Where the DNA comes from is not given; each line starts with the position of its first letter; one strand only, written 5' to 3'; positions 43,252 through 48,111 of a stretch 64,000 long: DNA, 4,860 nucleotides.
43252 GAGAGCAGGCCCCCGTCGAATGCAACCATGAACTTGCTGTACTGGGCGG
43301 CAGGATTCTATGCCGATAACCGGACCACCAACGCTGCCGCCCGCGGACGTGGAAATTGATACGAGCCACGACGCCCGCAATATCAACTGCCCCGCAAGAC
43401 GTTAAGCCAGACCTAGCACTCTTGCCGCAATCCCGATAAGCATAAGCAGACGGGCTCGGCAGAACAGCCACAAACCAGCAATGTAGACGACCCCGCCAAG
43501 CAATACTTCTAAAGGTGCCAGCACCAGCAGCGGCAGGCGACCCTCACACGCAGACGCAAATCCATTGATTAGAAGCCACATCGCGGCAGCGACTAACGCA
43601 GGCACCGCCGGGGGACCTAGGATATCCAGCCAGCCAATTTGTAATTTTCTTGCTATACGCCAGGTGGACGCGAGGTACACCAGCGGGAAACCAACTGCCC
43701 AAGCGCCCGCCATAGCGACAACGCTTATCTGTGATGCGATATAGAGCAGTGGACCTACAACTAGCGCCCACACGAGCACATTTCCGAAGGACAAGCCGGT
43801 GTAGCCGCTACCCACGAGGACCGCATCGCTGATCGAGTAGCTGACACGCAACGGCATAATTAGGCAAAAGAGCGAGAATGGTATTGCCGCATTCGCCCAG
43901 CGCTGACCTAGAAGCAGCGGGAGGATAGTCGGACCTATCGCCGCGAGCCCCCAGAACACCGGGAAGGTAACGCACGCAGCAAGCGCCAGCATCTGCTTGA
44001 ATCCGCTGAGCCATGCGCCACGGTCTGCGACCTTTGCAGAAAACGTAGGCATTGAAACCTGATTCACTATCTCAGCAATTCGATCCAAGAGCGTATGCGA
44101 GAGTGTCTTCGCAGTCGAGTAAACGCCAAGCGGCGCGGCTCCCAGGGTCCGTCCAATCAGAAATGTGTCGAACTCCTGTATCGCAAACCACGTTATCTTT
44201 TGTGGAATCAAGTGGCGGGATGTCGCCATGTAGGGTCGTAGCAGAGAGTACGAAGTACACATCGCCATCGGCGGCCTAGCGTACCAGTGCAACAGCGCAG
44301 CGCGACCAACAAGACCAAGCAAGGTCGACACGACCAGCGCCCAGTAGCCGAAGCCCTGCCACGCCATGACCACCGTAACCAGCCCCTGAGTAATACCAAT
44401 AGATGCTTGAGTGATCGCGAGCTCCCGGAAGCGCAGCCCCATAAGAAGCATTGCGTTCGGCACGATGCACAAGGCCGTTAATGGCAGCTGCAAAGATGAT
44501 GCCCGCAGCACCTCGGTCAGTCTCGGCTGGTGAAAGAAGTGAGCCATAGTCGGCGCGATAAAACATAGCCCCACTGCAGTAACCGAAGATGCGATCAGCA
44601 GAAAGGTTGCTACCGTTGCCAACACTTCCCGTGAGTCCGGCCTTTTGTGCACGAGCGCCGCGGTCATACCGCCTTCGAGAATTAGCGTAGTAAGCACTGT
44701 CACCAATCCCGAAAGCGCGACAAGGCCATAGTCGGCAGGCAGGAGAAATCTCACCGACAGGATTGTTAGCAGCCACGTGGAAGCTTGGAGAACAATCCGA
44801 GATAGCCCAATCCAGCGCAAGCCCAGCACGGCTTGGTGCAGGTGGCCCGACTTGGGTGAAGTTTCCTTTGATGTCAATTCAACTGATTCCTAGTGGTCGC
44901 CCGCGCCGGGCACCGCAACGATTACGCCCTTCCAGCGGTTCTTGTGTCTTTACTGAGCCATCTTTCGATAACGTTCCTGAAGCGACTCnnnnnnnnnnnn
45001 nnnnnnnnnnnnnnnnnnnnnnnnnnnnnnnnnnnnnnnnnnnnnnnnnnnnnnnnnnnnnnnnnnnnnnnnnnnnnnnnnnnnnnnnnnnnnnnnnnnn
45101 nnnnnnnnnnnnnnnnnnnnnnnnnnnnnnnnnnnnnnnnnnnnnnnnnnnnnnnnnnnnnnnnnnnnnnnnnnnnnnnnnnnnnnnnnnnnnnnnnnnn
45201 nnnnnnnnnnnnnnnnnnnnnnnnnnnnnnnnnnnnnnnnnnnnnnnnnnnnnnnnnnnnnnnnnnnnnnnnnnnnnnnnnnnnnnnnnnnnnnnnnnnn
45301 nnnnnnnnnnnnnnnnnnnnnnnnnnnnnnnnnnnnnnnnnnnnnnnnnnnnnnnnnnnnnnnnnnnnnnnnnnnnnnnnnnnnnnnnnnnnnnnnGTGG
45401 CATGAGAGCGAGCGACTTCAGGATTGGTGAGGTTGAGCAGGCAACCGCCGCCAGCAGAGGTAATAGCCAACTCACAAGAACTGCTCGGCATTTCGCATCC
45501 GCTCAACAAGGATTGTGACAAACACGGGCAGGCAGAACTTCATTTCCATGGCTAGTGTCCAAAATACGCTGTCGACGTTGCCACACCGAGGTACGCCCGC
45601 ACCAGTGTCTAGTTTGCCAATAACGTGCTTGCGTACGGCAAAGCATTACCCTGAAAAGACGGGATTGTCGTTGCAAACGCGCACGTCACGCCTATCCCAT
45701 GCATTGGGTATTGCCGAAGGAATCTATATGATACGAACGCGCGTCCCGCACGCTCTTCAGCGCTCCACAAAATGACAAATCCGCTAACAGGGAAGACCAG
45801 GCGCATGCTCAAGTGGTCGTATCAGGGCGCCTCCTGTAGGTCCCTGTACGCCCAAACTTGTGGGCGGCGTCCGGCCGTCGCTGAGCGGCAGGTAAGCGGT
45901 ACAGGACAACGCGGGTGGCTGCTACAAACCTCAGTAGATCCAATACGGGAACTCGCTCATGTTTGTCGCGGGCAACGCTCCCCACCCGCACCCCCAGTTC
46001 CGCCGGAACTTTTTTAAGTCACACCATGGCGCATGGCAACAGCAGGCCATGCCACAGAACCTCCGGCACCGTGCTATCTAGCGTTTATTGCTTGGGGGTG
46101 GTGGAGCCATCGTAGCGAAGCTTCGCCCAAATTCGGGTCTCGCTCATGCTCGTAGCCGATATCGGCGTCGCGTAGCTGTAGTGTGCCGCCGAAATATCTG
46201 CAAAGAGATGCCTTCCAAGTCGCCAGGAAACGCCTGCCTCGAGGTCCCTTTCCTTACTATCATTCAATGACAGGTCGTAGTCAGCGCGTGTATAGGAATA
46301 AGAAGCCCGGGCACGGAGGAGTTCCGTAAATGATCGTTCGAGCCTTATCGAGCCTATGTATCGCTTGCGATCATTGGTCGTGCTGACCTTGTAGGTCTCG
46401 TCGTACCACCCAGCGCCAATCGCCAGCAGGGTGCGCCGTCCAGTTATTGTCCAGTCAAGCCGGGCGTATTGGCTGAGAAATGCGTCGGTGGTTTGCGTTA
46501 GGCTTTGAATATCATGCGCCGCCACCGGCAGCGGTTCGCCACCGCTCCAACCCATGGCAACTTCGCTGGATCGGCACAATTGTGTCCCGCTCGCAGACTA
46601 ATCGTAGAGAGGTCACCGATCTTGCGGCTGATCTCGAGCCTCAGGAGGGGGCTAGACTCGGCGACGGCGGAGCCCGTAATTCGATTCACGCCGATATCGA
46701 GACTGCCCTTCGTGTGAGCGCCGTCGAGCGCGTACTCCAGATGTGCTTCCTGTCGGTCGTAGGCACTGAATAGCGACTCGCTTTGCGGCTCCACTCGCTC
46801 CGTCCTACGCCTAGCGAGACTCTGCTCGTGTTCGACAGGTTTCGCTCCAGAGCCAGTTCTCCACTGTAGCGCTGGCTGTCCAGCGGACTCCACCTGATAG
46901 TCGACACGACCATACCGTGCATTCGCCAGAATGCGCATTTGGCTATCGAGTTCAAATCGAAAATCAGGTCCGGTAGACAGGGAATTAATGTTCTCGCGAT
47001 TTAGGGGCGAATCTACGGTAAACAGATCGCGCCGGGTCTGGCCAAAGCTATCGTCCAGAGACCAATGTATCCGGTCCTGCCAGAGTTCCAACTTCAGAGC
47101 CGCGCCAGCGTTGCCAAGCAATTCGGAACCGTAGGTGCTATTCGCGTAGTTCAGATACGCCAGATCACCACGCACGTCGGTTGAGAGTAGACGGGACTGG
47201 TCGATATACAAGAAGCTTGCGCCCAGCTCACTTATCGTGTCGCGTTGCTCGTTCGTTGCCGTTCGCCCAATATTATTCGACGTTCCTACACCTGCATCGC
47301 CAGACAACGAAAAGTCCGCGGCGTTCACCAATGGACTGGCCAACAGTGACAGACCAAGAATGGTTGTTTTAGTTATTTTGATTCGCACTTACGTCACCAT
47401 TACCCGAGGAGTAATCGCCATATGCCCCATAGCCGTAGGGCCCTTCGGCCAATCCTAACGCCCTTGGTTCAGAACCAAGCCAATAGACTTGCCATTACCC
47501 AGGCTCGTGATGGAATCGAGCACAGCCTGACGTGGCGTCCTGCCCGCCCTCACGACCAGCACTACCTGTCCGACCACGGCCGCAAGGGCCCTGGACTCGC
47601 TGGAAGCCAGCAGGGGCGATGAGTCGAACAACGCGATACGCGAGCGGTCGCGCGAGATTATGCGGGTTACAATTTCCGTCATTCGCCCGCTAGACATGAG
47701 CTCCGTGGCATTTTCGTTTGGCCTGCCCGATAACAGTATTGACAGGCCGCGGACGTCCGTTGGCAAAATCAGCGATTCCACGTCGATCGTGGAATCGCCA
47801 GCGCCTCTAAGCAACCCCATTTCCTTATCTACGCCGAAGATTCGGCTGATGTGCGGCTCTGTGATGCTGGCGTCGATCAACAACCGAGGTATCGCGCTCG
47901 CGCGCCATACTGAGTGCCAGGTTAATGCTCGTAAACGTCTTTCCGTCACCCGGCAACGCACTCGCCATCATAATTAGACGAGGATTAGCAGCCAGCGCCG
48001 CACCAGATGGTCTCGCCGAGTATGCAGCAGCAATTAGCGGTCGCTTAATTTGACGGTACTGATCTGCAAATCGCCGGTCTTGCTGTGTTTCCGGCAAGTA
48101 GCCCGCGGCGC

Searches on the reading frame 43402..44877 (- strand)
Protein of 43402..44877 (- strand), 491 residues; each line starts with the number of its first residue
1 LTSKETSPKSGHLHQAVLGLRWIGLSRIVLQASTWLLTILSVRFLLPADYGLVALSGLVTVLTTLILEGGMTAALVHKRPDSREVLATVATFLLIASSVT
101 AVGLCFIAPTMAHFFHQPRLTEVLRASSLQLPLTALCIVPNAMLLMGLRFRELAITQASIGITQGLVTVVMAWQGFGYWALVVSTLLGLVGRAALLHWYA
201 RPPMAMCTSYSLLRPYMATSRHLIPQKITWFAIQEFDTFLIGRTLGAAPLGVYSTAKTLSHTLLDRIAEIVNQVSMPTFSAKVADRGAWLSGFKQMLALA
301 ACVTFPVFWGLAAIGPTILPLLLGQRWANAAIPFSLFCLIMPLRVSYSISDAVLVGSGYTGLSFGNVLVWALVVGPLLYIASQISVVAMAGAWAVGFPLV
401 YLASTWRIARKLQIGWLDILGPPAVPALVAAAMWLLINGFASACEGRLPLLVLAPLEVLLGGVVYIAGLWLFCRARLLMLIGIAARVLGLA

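Call 9: search_protein_families(library=ncbifam, proteins=[window:43402-44877:-], max_evalue=0.001)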
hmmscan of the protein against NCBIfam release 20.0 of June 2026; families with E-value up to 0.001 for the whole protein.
window:43402-44877:- (491 aa): 3 families
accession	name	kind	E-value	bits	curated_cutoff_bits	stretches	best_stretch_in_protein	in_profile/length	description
NF007773.0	PRK10459.1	equivalog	3.1e-40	138.6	273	1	15-478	6-472/492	MOP flippase family protein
NF058658.1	Oglyco_Wzx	exception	3.4e-40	138.5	720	1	17-470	11-461/478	O-glycosylation flippase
NF047674.1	TeichurnBiosyTuaB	equivalog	1.1e-35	123.6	580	1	15-467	7-464/469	teichuronic acid biosynthesis protein TuaB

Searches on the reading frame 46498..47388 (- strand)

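Call 9: search_protein_families(library=ncbifam, proteins=[window:46498-47388:-], max_evalue=0.001)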
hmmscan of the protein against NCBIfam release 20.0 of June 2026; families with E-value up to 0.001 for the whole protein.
window:46498-47388:- (296 aa): 1 family
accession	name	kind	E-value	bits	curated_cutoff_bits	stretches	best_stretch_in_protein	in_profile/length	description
TIGR03016.1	pepcterm_hypo_1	hypoth_equivalog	5.9e-07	28.8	90.85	1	36-198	16-188/477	TIGR03016 family PEP-CTERM system-associated outer membrane protein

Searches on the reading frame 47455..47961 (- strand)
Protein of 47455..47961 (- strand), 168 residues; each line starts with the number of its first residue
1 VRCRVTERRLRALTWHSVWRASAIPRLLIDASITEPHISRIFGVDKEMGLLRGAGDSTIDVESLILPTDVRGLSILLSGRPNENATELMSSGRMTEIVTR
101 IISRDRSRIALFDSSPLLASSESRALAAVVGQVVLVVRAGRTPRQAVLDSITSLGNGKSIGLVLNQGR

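Call 9: search_protein_families(library=ncbifam, proteins=[window:47455-47961:-], max_evalue=0.001)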
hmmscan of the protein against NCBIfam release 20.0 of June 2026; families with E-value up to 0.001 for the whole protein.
window:47455-47961:- (168 aa): 6 families
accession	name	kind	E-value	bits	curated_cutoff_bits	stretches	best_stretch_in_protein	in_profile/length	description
TIGR03018.1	pepcterm_TyrKin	hypoth_equivalog_domain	2.6e-36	124.9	230.65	1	27-165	69-207/207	XrtA-associated tyrosine autokinase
TIGR01005.1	eps_transp_fam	subfamily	1e-12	47.1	411.7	1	21-166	573-717/754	exopolysaccharide transport protein family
TIGR01007.1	eps_fam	subfamily_domain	1.7e-12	47.3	108.05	1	26-165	49-188/204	polysaccharide biosynthesis tyrosine autokinase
TIGR03029.1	EpsG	equivalog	3.6e-08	32.9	313.8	1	27-146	136-252/274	chain length determinant protein tyrosine kinase EpsG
NF007350.0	PRK09841.1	equivalog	1.6e-07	29.9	1248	1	24-155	561-689/726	tyrosine-protein kinase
NF008568.0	PRK11519.1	equivalog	5.6e-06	24.8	1068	1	27-152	559-681/720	tyrosine-protein kinase Wzc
